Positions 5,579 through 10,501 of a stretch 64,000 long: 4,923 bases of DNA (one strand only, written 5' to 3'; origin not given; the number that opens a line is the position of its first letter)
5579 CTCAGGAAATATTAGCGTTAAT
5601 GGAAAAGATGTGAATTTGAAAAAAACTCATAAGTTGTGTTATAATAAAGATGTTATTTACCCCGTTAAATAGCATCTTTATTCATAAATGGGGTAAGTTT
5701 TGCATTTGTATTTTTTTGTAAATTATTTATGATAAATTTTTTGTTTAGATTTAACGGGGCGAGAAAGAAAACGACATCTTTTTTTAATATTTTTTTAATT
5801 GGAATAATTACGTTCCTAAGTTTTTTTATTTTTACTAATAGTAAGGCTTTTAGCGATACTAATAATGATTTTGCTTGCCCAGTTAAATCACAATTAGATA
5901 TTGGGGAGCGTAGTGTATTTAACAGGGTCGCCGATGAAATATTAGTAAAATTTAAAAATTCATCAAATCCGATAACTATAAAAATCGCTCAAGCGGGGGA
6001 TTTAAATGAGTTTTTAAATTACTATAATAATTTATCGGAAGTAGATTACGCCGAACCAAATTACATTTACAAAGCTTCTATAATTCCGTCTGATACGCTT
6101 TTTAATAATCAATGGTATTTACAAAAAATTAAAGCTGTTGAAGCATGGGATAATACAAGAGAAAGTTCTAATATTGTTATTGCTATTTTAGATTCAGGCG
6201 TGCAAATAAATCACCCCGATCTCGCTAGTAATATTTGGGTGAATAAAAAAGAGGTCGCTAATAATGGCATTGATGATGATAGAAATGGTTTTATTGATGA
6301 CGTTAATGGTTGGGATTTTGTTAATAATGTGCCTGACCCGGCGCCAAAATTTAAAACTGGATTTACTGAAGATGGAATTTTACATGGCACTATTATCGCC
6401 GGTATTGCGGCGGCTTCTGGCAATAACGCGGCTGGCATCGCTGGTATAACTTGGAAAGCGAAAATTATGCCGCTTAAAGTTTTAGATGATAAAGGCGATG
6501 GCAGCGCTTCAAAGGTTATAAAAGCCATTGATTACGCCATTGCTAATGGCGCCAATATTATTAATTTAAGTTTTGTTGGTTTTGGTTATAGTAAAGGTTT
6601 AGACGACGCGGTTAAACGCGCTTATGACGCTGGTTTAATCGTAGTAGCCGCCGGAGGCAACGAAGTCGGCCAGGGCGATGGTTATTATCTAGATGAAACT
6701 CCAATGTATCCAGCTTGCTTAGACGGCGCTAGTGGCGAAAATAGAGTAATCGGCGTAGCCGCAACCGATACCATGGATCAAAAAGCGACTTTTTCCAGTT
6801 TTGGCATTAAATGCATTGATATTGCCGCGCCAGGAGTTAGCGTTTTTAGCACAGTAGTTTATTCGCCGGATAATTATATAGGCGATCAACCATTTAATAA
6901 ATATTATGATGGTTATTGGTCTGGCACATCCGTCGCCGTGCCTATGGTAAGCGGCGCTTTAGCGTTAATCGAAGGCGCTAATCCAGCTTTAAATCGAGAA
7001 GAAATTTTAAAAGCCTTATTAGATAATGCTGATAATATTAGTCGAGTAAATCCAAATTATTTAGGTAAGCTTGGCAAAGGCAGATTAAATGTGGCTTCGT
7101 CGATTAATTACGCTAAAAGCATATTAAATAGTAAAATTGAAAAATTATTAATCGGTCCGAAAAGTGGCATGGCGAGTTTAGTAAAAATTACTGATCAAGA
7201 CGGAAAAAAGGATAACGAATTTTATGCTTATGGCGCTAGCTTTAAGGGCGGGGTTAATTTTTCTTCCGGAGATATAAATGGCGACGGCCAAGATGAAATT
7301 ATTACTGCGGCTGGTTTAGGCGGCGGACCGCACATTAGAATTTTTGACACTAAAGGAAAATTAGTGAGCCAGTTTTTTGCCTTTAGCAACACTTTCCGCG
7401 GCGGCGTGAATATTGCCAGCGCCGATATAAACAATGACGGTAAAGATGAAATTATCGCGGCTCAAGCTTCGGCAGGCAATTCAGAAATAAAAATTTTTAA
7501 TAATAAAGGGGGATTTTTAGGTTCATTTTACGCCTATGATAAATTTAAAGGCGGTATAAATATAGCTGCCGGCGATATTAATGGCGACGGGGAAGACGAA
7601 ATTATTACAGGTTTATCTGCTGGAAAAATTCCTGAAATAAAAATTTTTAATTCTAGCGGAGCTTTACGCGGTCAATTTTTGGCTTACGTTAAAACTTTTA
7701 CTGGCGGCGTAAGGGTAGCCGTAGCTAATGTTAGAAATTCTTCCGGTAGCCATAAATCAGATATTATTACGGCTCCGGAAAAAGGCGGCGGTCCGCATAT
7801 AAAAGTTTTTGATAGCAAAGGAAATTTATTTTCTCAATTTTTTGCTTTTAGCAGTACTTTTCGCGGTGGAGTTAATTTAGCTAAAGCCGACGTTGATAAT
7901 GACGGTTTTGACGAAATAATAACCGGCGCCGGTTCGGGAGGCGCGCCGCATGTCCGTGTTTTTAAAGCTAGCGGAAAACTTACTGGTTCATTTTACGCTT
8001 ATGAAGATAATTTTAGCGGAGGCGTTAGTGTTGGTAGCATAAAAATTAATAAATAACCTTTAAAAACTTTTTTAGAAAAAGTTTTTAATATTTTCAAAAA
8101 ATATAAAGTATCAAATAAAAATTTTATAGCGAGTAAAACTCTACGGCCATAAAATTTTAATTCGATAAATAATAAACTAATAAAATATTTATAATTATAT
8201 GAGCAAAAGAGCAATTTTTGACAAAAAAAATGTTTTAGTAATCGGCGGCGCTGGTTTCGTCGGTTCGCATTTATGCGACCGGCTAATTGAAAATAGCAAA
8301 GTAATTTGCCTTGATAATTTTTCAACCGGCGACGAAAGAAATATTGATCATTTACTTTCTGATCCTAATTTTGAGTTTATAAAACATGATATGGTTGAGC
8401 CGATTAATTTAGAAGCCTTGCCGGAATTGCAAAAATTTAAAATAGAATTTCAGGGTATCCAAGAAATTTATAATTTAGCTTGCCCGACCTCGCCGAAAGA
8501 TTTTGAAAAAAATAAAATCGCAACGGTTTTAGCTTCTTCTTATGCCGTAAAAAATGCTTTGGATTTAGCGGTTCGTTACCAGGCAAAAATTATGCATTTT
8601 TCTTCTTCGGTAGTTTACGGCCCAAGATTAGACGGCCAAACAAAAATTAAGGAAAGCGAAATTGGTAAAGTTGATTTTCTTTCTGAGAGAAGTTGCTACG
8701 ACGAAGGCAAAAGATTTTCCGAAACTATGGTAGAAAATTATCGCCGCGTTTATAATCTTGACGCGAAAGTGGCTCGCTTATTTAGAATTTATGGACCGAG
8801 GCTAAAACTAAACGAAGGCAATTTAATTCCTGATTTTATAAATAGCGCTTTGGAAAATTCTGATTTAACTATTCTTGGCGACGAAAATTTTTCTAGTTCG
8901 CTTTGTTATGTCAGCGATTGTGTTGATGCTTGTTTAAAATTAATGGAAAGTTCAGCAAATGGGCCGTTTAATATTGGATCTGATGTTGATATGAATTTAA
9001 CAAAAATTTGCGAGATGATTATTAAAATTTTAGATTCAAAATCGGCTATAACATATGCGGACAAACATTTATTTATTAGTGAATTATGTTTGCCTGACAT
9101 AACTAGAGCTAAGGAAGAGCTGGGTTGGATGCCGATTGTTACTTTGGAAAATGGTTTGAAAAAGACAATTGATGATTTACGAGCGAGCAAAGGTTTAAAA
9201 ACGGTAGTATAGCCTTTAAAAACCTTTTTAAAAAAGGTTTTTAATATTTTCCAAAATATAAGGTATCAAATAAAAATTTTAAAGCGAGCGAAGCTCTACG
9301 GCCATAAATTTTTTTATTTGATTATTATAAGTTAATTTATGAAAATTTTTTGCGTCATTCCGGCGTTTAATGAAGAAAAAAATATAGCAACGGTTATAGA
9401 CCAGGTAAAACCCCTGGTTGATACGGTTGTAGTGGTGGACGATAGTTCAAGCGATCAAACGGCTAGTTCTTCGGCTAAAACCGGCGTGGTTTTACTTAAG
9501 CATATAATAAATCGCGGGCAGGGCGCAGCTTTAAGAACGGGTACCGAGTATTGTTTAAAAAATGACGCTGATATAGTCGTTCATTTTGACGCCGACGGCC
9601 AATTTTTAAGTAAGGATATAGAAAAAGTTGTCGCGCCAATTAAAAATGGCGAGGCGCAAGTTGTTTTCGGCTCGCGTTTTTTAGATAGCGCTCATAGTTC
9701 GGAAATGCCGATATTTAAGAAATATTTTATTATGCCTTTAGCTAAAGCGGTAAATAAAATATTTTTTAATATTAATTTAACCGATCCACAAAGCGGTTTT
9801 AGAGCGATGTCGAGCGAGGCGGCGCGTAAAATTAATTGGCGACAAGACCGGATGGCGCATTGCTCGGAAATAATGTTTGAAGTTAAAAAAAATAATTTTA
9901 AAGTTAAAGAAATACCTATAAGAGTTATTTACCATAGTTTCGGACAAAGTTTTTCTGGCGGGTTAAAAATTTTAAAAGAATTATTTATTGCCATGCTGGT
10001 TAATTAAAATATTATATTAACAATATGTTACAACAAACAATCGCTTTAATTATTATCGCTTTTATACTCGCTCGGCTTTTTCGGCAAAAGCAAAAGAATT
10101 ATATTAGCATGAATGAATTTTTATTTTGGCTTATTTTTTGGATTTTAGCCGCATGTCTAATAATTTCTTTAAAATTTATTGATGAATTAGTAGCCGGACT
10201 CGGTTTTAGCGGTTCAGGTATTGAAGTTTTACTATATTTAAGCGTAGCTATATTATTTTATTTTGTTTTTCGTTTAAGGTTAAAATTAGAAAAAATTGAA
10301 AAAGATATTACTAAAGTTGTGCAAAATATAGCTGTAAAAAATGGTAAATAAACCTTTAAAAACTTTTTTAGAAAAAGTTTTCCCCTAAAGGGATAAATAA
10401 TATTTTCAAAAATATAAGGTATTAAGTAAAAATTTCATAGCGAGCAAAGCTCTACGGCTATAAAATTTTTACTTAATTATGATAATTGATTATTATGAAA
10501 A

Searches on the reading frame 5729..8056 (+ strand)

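Call 26: search_protein_families(library=pfam, proteins=[window:5729-8056:+])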
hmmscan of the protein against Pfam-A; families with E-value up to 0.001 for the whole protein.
window:5729-8056:+ (775 aa): 6 families
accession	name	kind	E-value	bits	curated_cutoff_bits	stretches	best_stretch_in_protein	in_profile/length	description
PF00082.27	Peptidase_S8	-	1.4e-48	166.2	21.8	1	147-437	2-276/288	Subtilase family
PF01839.29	FG-GAP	-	4.2e-15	55.7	22.1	2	714-738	2-26/37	FG-GAP repeat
PF13517.12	FG-GAP_3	-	4.7e-15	56.4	26.9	2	566-626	1-60/61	FG-GAP-like repeat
PF25292.1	Beta-prop_CGLA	-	1.6e-06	28.3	26.8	0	562-600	34-69/316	Lambda-carrageenase beta-propeller domain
PF14783.12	BBS2_Mid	-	0.00048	20.6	27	0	610-634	81-105/108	Ciliary BBSome complex subunit 2, middle region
PF22148.1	Fervidolysin_NPro-like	-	0.00084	20.1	21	0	84-111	54-81/81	Fervidolysin N-terminal prodomain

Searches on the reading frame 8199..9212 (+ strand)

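Call 26: search_protein_families(library=pfam, proteins=[window:8199-9212:+])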
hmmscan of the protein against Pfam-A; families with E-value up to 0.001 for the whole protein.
window:8199-9212:+ (337 aa): 5 families
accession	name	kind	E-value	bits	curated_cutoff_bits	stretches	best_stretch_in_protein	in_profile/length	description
PF01370.27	Epimerase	-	2.6e-38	132.2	20.9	1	12-260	1-240/240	NAD dependent epimerase/dehydratase family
PF16363.11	GDP_Man_Dehyd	-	3.6e-36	125.7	27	1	13-323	1-332/332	GDP-mannose 4,6 dehydratase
PF01073.25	3Beta_HSD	-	2e-08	34.1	22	1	13-244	1-224/280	3-beta hydroxysteroid dehydrogenase/isomerase family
PF04321.23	RmlD_sub_bind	-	1.7e-06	27.8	27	1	11-262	2-215/287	RmlD substrate binding domain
PF07993.18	NAD_binding_4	-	2e-05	24.3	20.1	1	16-199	3-209/258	Male sterility protein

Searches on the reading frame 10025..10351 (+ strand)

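Call 26: search_protein_families(library=pfam, proteins=[window:10025-10351:+])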
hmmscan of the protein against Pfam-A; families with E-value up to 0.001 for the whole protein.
window:10025-10351:+ (108 aa): 1 family
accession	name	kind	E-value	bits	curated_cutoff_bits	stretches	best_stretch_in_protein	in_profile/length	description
PF10066.14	DUF2304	-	5.5e-16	59.2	25.5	1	3-106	2-104/106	Uncharacterized conserved protein (DUF2304)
